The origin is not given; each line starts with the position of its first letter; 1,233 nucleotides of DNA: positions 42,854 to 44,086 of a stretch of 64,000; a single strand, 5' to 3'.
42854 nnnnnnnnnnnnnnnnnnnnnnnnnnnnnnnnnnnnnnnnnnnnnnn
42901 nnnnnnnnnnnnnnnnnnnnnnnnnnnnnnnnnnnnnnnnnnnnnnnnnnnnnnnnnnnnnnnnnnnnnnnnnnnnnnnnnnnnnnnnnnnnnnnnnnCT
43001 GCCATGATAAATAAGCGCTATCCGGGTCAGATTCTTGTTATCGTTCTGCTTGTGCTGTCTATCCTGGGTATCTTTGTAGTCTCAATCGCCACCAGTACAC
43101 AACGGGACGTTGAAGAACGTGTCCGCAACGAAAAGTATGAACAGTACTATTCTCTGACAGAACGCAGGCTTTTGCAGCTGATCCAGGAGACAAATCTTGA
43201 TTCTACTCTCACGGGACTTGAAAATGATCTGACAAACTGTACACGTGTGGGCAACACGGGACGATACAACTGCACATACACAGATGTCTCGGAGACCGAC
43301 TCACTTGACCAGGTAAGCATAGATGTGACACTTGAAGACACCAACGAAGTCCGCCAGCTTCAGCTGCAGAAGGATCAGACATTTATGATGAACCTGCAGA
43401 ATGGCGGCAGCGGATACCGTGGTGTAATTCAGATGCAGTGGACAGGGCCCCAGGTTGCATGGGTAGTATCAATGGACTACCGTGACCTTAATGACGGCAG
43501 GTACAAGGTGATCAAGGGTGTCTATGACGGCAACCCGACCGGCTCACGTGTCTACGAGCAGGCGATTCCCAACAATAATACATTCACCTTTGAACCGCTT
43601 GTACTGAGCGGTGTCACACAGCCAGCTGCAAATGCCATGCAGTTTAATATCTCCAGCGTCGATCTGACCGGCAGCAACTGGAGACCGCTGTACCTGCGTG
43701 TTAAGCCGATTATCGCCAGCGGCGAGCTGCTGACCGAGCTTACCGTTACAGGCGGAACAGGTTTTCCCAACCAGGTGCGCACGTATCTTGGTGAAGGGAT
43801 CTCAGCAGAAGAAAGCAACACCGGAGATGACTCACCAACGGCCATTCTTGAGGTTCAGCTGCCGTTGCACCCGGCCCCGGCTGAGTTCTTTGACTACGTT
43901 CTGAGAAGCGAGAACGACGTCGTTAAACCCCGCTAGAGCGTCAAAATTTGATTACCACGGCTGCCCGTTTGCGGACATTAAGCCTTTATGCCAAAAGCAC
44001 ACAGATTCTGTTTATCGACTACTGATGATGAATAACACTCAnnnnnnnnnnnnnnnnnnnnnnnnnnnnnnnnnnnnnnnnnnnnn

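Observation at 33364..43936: Eight-gene translationally coupled operon of uncharacterised secreted proteins inside the type IV pilus locus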

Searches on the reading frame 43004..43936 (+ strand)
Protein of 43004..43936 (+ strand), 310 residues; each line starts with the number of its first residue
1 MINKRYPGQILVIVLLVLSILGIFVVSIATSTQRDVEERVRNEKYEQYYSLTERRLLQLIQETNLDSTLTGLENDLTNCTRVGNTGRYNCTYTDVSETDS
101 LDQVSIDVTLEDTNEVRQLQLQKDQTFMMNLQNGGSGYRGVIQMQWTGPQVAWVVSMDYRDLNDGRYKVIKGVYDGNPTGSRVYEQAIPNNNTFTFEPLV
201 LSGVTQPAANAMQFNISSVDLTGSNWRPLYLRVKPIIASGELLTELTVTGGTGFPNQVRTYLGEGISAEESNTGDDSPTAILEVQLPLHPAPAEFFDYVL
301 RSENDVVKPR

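Call 5: search_protein_families(library=pfam, proteins=[window:43004-43936:+], max_evalue=1)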
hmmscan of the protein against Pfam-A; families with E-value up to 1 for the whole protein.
window:43004-43936:+ (310 aa): 2 families
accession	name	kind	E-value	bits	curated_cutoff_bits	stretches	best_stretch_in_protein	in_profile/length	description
PF14783.12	BBS2_Mid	-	0.051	14.1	27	1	105-176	31-103/108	Ciliary BBSome complex subunit 2, middle region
PF13179.11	DUF4006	-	0.65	10.4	22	0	10-63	16-60/64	Family of unknown function (DUF4006)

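Call 13: find_encoding_contigs(protein=window:43004-43936:+, flank=10000, max_places=6)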
Protein window:43004-43936:+ (310 aa): 4 contigs read that carry it; 2 places shown.
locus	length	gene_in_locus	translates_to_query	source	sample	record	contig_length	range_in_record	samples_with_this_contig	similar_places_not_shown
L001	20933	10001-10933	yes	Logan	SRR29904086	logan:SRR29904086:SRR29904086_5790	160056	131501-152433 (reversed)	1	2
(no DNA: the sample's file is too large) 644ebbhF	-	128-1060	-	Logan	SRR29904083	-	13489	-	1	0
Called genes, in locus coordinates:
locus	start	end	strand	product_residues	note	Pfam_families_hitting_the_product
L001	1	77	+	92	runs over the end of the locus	-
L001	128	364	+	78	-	-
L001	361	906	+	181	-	-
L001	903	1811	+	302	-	-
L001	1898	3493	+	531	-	-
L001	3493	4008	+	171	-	-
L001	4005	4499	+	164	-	-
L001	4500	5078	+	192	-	-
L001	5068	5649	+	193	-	-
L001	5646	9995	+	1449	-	-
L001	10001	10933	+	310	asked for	-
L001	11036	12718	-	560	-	PF07963:N_methyl (weak)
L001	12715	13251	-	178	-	-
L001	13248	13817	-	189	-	-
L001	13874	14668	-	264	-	PF06750:A24_N_bact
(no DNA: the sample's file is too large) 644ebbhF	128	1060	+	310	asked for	-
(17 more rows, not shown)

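Call 20: search_solved_structures(query=window:43004-43936:+, max_evalue=1)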
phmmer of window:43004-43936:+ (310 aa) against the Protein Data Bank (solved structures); distinct sequences matched with E-value up to 1: 0.

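Call 21: search_protein_families(library=ncbifam, proteins=[window:43004-43936:+], max_evalue=1)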
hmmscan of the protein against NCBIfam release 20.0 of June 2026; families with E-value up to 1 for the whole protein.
window:43004-43936:+ (310 aa): 0 families

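Call 43: find_homologous_proteins(query=window:43004-43936:+)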
Query window:43004-43936:+ (310 aa): 9 proteins with E <= 0.001 among 1397 candidates.
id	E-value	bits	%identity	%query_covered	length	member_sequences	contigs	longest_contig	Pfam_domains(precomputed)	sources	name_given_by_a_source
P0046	1.3e-202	689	100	100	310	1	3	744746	-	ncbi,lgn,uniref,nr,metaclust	ncbi:MAG: hypothetical protein TR69_WS6001000587 [candidate division WS6 bacterium OLB20]|uniref:Unc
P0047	2.4e-107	377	59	100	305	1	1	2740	-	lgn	-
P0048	6.5e-107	375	59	100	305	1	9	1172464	-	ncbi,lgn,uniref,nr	ncbi:MAG: hypothetical protein QY330_01870 [Candidatus Dojkabacteria bacterium]|uniref:Uncharacteriz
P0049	1.0e-106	375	60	100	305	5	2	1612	-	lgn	-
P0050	1.5e-96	341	55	99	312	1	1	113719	-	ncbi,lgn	ncbi:MAG: hypothetical protein ACE5DX_00470 [Candidatus Dojkabacteria bacterium]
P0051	1.4e-77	279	47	98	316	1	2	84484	-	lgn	-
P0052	3.0e-68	248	46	97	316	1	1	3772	-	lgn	-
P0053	6.5e-67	244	44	99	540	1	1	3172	PF13385.14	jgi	-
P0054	7.0e-66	241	44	99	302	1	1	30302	-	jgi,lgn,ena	jgi:hypothetical protein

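Call 45: search_protein_families(library=pfam, alignment_id=A2, max_evalue=10)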
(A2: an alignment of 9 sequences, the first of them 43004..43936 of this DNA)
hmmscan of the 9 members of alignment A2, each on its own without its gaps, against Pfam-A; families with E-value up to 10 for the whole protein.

A. member 1, window:43004-43936:+ (310 aa): 2 families
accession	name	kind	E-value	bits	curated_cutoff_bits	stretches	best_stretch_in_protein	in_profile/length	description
PF14783.12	BBS2_Mid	-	0.051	14.1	27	1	105-176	31-103/108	Ciliary BBSome complex subunit 2, middle region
PF13179.11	DUF4006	-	0.65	10.4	22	1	10-63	16-60/64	Family of unknown function (DUF4006)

B. families by the number of members that match (of 9 scanned): 20 families
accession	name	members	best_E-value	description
PF13179.11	DUF4006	4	0.65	Family of unknown function (DUF4006)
PF07009.16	NusG_II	3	0.041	NusG domain II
PF17231.7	DUF5305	2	0.0056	Family of unknown function (DUF5305)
PF13385.13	Laminin_G_3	1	2.1e-21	Concanavalin A-like lectin/glucanases superfamily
PF02210.31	Laminin_G_2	1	0.0017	Laminin G domain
PF02973.23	Sialidase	1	0.0022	Sialidase, N-terminal domain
PF00054.30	Laminin_G_1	1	0.0038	Laminin G domain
PF11022.13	ATP19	1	0.043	ATP synthase subunit K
PF14783.12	BBS2_Mid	1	0.051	Ciliary BBSome complex subunit 2, middle region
PF14967.11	FAM70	1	0.088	FAM70 protein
PF18695.7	cPLA2_C2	1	0.11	Cytosolic phospholipases A2 C2-domain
PF10818.13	SecM_small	1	0.12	secA translation cis-regulator SecM, small type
PF16118.10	DUF4834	1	0.17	Domain of unknown function (DUF4834)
PF07790.16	Pilin_N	1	0.22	Archaeal Type IV pilin, N-terminal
PF14798.11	Ca_hom_mod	1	0.23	Calcium homeostasis modulator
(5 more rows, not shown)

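Call 51: predict_structure(alignment_id=A2)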
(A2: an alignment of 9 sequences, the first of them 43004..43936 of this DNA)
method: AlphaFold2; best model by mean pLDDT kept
length: 310 residues; sequences in the alignment: 9
mean_pLDDT: 78.0   pTM: 0.69
mean pLDDT of the five models: 78.0, 75.6, 75.3, 72.5, 71.8
residues with pLDDT >= 90: 61; 70-90: 174; 50-70: 54; < 50: 21
segments of 3 or more residues with pLDDT < 50: 1-4, 294-310
pLDDT, mean of each block of 10 residues (from residue 1): 52 79 72 75 82 86 73 74 83 77 83 92 89 87 90 88 85 73 63 79 90 84 78 85 91 91 81 62 85 49 37
secondary structure, 60 per line:
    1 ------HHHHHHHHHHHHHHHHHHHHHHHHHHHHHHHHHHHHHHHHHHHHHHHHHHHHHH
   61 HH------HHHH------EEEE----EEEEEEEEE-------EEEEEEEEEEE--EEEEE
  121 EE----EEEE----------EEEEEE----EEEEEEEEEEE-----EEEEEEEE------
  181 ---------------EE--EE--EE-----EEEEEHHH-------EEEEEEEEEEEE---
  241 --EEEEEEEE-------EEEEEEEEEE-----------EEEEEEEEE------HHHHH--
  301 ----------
elements in order: H7-62 H69-72 E79-82 E87-95 E103-113 E116-122 E127-130 E141-146 E151-161 E167-174 E211-215 E226-237 E243-250 E258-267 E279-287 H294-298

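Call 77: find_related_loci(query=A2, collection=genome_contigs, flank=10000)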
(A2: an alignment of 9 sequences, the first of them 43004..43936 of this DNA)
Query A2 (310 aa) in genome_contigs; peptide patterns used: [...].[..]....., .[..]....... (x = any residue, [..] = any of these).
99 stretches matched a pattern; 2 encode a relative of the query (tblastn E <= 1e-3); 2 distinct loci.
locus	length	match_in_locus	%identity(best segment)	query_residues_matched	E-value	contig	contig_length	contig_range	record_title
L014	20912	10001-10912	59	1-309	1e-115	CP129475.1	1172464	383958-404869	MAG: Candidatus Dojkabacteria bacterium isolate cMAG.21 chromosome, complete genome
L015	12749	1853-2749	56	8-309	1e-103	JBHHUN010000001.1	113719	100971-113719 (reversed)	MAG: Candidatus Dojkabacteria bacterium isolate S.5.sp3_bin.15 NODE_4_length_113719_cov_7.412866, whole genome shotgun s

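Call 78: fold_search(model_id=the predicted structure, library=pdb)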
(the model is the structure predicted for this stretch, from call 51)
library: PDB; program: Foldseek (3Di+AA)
matches with E <= 10: 1114; with E <= 0.001: 2
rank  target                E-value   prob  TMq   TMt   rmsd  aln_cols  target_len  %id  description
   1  2ygt                  6.5e-05  0.41  0.10  0.11  25.1       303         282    8  Clostridium perfringens delta-toxin (released 2012-05-16)
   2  9rsu_A                5.2e-04  0.25  0.11  0.12  27.1       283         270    8  NetF pore structure (released 2026-02-18)
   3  6sdu_C                1.4e-03  0.87  0.20  0.25  13.4       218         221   12  Xyloglucanase domain of NopAA, a type three effector from Sinorhizobium fredii in complex with cellobiose (released 2020-07-08)
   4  7fe0_A                2.2e-03  0.28  0.12  0.17  22.5       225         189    5  AvmM Catalyzes Macrocyclization in Alchivemycin A Biosynthesis (released 2021-09-01)
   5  4j2q_A                2.3e-03  0.28  0.13  0.12  21.2       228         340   10  Crystal structure of C-terminally truncated arrestin reveals mechanism of arrestin activation (released 2013-05-01)
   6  1nc7_D                3.0e-03  0.96  0.19  0.41  12.7       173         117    8  Crystal Structure of Thermotoga maritima 1070 (released 2003-07-01)
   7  7fe5_A                3.0e-03  0.23  0.11  0.16  20.7       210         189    5  AvmM Catalyzes Macrocyclization in Alchivemycin A Biosynthesis (released 2021-09-01)
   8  6sdu_A                3.4e-03  0.82  0.21  0.26  13.3       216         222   12  Xyloglucanase domain of NopAA, a type three effector from Sinorhizobium fredii in complex with cellobiose (released 2020-07-08)
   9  3ggh_A                3.4e-03  0.16  0.12  0.13  23.8       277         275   10  Donor strand complemented FaeG of F4ad fimbriae (released 2009-10-20)
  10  3gea_A                3.8e-03  0.23  0.14  0.15  23.2       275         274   12  Donor strand complemented FaeG monomer of F4 variant ad (released 2009-10-20)
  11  4yhd_B                3.8e-03  0.18  0.12  0.13  26.2       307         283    8  Staphylococcal alpha-hemolysin H35A mutant monomer (released 2015-10-21)
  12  4wen_A                4.4e-03  0.20  0.12  0.14  23.5       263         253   10  Co-complex structure of the F4 fimbrial adhesin FaeG variant ac with llama single domain antibody V2 (released 2015-02-04)
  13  9shr                  4.7e-03  0.21  0.13  0.13  23.7       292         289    9  Alpha-Hemolysin of S.aureus (monomer) in complex with the small molecule N-(3-(Diethylamino)propyl)-1-(6-(p-tolyl)imidaz (released 2026-03-04)
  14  4wei_A                4.7e-03  0.18  0.12  0.14  24.1       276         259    9  Crystal structure of the F4 fimbrial adhesin FaeG in complex with lactose (released 2015-02-04)
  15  2lkf                  5.2e-03  0.14  0.11  0.12  22.0       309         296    8  LEUKOCIDIN F (HLGB) FROM STAPHYLOCOCCUS AUREUS (released 1999-07-28)
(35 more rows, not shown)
